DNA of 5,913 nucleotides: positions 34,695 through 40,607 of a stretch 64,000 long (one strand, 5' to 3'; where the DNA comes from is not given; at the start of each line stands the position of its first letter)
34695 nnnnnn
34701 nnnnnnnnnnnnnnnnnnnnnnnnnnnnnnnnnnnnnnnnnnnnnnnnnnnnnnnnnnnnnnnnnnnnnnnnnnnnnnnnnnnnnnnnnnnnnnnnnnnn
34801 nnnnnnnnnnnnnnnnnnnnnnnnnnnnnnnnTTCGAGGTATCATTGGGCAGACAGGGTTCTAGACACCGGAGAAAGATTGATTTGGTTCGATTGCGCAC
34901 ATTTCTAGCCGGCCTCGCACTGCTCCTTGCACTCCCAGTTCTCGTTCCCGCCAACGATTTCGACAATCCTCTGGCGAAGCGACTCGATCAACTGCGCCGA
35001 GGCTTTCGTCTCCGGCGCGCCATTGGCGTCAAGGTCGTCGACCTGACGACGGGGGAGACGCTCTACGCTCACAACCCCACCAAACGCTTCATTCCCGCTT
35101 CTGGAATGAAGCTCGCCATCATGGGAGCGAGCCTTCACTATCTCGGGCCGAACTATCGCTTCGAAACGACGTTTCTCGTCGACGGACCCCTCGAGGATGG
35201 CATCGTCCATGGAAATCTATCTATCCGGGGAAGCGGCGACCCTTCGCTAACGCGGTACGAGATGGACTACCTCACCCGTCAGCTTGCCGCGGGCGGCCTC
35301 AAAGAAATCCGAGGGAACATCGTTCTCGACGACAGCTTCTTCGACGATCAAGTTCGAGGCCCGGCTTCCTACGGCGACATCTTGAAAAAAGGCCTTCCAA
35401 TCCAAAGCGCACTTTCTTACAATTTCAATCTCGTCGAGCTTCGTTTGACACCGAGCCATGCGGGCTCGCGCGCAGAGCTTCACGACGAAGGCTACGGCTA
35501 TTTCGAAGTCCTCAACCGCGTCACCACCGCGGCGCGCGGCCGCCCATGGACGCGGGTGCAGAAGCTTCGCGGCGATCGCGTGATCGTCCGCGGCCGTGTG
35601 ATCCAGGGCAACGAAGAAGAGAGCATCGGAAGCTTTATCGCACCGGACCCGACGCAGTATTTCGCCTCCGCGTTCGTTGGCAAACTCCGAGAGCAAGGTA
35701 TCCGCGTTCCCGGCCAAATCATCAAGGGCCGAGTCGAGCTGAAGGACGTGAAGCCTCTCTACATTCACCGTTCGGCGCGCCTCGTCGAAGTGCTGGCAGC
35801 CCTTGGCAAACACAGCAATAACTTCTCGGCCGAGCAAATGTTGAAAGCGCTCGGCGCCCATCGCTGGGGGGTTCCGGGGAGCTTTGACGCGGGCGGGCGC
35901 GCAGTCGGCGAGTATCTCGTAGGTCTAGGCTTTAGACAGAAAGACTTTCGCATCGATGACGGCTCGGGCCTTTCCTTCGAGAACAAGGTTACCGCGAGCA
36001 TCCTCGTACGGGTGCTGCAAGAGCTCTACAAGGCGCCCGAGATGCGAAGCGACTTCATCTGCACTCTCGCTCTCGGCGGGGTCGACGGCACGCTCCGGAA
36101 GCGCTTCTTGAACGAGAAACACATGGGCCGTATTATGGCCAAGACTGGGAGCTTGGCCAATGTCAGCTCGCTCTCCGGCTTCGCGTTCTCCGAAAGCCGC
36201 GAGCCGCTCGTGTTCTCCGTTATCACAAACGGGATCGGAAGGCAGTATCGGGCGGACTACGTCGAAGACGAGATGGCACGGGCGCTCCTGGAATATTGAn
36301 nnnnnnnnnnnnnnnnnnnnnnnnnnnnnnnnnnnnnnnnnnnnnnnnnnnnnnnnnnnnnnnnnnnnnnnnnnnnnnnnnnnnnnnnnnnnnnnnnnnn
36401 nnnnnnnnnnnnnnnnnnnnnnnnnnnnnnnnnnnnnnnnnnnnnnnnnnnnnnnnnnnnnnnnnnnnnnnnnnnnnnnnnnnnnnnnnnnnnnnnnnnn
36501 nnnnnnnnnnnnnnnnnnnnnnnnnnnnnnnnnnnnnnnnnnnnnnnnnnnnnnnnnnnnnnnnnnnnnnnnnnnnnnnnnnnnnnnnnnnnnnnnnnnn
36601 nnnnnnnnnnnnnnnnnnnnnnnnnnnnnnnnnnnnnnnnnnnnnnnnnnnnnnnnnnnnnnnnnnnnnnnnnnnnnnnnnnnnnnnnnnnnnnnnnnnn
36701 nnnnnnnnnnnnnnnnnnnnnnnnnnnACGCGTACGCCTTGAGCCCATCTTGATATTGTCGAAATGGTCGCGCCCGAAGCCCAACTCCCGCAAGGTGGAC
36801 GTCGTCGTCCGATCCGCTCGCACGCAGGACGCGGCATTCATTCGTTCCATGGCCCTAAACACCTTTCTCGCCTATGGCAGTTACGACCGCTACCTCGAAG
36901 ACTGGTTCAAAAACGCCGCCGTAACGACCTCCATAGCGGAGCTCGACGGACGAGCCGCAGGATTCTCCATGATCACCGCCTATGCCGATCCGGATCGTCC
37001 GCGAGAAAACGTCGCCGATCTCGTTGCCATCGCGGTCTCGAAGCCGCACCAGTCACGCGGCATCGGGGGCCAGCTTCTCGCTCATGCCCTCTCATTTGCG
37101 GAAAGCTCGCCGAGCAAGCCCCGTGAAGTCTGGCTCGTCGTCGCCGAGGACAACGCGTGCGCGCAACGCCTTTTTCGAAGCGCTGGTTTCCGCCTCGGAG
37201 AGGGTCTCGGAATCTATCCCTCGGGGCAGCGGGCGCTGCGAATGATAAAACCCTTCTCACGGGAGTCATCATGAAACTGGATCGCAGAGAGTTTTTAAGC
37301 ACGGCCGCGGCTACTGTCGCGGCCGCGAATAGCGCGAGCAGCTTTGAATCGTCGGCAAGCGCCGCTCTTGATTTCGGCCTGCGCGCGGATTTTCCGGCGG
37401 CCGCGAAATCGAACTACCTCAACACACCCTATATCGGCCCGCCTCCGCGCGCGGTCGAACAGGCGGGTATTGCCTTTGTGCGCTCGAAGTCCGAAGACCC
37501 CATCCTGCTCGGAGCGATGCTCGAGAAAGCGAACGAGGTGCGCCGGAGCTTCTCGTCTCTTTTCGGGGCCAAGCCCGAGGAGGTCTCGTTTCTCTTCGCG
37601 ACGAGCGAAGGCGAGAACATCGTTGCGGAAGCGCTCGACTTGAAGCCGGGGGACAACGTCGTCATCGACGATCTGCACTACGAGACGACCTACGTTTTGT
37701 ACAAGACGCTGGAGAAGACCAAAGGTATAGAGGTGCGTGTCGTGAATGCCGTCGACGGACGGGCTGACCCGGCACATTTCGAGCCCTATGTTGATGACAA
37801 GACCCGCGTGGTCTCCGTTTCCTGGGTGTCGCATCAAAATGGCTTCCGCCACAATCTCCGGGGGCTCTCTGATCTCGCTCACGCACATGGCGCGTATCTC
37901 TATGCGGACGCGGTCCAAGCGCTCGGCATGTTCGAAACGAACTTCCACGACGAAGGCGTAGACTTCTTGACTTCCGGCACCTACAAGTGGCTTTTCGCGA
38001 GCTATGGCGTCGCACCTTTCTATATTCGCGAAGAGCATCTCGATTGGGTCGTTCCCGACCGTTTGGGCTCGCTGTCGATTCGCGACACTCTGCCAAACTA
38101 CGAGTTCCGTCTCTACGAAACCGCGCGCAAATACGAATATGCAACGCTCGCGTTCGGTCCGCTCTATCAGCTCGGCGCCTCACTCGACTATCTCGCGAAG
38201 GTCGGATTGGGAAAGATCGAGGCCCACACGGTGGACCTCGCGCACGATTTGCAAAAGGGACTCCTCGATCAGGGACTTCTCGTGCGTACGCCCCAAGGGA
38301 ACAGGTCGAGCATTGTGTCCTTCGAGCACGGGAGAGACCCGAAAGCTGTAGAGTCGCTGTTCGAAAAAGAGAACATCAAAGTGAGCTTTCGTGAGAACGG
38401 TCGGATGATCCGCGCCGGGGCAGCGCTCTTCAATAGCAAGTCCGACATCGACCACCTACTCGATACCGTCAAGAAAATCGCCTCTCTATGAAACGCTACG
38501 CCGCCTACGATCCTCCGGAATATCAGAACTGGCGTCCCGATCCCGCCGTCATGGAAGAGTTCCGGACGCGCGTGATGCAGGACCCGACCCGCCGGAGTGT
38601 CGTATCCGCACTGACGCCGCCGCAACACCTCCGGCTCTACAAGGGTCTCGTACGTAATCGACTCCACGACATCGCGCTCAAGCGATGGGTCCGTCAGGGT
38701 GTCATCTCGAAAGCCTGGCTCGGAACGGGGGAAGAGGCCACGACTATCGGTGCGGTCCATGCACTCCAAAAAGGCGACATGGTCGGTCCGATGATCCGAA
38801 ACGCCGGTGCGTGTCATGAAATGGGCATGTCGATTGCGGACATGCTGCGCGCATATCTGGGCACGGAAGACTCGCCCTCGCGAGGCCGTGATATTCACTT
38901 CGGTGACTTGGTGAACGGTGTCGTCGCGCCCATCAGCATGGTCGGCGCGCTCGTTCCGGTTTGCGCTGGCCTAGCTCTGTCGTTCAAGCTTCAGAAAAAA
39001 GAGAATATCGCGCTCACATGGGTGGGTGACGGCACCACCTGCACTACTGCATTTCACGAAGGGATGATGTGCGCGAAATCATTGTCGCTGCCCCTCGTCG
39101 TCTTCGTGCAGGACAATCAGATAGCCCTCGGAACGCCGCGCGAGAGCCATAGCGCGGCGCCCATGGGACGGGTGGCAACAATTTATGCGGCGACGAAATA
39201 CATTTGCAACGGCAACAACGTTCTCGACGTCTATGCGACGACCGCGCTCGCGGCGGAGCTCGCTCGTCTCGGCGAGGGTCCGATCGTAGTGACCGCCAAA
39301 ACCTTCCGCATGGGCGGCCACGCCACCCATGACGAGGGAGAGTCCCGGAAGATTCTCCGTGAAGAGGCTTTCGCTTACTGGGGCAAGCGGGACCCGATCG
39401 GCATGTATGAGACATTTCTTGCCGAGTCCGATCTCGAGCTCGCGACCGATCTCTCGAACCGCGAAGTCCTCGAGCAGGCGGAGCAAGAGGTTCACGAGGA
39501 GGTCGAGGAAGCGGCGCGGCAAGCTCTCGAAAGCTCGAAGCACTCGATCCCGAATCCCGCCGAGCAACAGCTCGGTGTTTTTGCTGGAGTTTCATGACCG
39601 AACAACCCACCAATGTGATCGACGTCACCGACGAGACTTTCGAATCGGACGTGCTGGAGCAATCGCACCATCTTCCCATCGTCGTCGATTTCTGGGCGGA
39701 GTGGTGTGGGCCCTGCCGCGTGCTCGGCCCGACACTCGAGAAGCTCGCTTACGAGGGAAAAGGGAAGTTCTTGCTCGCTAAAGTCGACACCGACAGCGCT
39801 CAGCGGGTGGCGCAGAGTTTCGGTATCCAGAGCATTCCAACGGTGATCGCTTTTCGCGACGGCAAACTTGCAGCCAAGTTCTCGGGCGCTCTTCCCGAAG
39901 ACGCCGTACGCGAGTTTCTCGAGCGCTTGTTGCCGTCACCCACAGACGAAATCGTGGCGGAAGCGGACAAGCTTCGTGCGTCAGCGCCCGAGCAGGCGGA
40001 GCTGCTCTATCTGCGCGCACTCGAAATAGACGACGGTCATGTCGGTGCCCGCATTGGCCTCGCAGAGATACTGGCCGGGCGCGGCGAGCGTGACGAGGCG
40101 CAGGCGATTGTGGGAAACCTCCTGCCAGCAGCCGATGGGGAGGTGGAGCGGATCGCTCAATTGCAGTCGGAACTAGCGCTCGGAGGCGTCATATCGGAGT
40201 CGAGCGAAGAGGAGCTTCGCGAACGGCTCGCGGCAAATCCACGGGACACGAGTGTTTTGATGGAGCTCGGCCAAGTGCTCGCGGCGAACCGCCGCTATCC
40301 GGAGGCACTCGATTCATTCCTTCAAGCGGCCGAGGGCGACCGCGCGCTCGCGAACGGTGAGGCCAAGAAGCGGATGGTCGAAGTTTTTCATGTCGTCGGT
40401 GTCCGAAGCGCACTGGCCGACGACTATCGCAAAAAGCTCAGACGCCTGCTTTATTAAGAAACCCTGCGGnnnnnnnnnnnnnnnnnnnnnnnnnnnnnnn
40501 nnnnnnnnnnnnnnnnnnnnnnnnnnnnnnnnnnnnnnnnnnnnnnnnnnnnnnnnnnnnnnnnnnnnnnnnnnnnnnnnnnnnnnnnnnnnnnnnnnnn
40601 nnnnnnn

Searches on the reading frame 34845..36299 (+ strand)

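Call 7: search_protein_families(library=pfam, proteins=[window:34845-36299:+], max_evalue=0.001)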
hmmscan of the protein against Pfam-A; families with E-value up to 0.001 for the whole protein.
window:34845-36299:+ (484 aa): 2 families
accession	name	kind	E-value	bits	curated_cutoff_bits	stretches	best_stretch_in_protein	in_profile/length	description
PF02113.21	Peptidase_S13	-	1.7e-85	287.9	22.8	1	47-470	5-431/444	D-Ala-D-Ala carboxypeptidase 3 (S13) family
PF13354.11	Beta-lactamase2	-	1.3e-07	31.7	22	0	356-461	130-214/214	Beta-lactamase enzyme family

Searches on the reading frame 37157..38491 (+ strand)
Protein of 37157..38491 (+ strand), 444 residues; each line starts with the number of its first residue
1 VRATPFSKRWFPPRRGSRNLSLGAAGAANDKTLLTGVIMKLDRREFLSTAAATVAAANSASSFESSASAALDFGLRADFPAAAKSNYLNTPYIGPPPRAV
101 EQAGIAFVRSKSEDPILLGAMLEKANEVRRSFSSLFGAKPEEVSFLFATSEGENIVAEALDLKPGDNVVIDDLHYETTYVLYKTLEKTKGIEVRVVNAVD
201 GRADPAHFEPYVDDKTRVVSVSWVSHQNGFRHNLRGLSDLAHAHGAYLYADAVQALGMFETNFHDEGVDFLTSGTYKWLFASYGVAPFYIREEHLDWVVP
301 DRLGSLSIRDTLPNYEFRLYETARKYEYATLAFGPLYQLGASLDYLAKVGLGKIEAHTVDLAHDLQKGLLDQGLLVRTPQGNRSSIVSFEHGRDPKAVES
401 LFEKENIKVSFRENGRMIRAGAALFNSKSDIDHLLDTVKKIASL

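Call 7: search_protein_families(library=pfam, proteins=[window:37157-38491:+], max_evalue=0.001)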
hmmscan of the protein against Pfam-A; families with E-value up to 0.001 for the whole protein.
window:37157-38491:+ (444 aa): 3 families
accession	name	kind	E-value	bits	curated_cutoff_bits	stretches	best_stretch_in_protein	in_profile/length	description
PF00266.25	Aminotran_5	-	8.8e-41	140.5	21.5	1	122-432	42-369/371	Aminotransferase class-V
PF01053.26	Cys_Met_Meta_PP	-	6.6e-06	25.4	27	1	162-279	88-200/381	Cys/Met metabolism PLP-dependent enzyme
PF00155.27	Aminotran_1_2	-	1.7e-05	24.7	19.7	1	126-293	45-236/361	Aminotransferase class I and II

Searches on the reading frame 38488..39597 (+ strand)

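Call 7: search_protein_families(library=pfam, proteins=[window:38488-39597:+], max_evalue=0.001)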
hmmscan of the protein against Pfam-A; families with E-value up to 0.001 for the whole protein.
window:38488-39597:+ (369 aa): 1 family
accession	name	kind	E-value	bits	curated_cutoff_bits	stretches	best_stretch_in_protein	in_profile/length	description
PF00676.26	E1_dh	-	9e-48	163.2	22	1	57-352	7-297/300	Dehydrogenase E1 component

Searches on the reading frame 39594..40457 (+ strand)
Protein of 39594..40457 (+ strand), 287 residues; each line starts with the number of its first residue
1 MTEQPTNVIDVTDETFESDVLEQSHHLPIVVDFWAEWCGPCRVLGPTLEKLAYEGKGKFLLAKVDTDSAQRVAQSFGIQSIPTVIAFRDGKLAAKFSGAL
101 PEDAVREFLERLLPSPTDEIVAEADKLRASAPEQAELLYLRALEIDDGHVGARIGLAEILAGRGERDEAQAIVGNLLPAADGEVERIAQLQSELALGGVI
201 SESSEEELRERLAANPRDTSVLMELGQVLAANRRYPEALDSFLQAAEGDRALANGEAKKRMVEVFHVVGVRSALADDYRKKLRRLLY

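Call 7: search_protein_families(library=pfam, proteins=[window:39594-40457:+], max_evalue=0.001)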
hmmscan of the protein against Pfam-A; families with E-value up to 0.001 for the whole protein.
window:39594-40457:+ (287 aa): 9 families
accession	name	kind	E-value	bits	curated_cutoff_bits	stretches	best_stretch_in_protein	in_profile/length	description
PF00085.26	Thioredoxin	-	3.9e-27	94.7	23.5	1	8-110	2-102/103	Thioredoxin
PF14561.12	TPR_20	-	2.8e-18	66.5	25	1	206-287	9-90/90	Tetratricopeptide repeat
PF14559.12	TPR_19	-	2.2e-09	37.9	25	1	128-194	3-68/68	Tetratricopeptide repeat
PF13098.12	Thioredoxin_2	-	4.3e-08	33.9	27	1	24-108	3-103/104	Thioredoxin-like domain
PF13432.12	TPR_16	-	1.6e-05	25.7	32.7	1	204-247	16-59/65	Tetratricopeptide repeat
PF13431.12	TPR_17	-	5.9e-05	23.5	24.4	0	138-170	1-33/34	Tetratricopeptide repeat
PF07719.23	TPR_2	-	6.9e-05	23.1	27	0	221-247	3-29/34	Tetratricopeptide repeat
PF04756.19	OST3_OST6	-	0.00016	21.6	27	1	6-89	11-104/294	OST3 / OST6 family, transporter family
PF23914.1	TPR_CcmH_CycH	-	0.00058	20.2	42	0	208-247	39-78/158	Cytochrome c-type biogenesis protein H TPR domain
